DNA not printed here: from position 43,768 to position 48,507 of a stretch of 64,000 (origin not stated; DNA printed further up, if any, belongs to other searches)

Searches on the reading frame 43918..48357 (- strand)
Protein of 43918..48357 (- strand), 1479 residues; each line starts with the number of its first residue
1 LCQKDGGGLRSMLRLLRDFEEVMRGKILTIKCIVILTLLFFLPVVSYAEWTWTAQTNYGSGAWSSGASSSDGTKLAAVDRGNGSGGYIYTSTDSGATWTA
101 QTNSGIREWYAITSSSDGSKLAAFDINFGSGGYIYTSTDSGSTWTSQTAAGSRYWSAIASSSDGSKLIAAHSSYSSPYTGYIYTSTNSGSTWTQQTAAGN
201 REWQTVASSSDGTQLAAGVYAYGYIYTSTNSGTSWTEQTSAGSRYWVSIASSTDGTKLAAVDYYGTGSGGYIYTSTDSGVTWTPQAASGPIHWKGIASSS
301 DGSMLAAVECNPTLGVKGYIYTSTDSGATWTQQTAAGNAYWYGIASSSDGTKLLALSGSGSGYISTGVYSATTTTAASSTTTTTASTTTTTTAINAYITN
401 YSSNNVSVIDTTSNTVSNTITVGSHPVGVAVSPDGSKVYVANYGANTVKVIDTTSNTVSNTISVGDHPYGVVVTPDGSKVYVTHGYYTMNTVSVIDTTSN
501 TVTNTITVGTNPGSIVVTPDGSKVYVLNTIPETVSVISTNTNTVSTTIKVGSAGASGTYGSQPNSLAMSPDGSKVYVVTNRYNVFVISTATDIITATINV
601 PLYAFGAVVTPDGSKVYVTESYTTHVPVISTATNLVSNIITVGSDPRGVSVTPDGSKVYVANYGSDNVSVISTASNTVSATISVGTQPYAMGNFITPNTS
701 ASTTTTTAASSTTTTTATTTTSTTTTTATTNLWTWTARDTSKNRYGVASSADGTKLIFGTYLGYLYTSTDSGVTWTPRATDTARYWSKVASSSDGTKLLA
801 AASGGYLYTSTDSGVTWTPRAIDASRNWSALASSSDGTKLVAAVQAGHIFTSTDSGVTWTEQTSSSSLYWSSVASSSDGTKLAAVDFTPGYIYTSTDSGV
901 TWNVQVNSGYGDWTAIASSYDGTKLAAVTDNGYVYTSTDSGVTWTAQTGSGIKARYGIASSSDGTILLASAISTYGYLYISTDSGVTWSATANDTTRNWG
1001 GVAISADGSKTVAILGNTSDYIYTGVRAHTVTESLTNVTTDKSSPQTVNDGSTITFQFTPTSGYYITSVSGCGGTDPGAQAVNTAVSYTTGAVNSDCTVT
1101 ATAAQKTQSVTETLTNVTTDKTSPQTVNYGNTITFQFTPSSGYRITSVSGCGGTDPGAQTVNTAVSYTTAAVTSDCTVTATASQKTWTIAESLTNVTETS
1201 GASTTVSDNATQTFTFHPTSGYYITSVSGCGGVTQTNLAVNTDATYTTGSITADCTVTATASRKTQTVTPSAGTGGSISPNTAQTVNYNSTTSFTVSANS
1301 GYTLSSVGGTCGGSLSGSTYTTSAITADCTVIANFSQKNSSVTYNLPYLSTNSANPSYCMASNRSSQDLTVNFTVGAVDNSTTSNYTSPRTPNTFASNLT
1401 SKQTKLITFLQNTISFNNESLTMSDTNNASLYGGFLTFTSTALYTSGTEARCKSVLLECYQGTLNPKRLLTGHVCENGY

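Call 43: search_protein_families(library=pfam, max_evalue=0.00001, proteins=[window:43918-48357:-])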
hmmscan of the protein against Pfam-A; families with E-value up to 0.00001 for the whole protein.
window:43918-48357:- (1479 aa): 3 families
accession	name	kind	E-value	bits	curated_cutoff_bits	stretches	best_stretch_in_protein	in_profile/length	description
PF21783.3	YNCE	-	3e-13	50.2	27.1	0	330-472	192-332/339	YNCE-like beta-propeller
PF10282.15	Lactonase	-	1e-08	35.3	21.7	1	399-676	59-323/344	Lactonase, 7-bladed beta-propeller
PF15899.11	BNR_6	-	1.7e-07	31.1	27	0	320-333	1-14/14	BNR-Asp box repeat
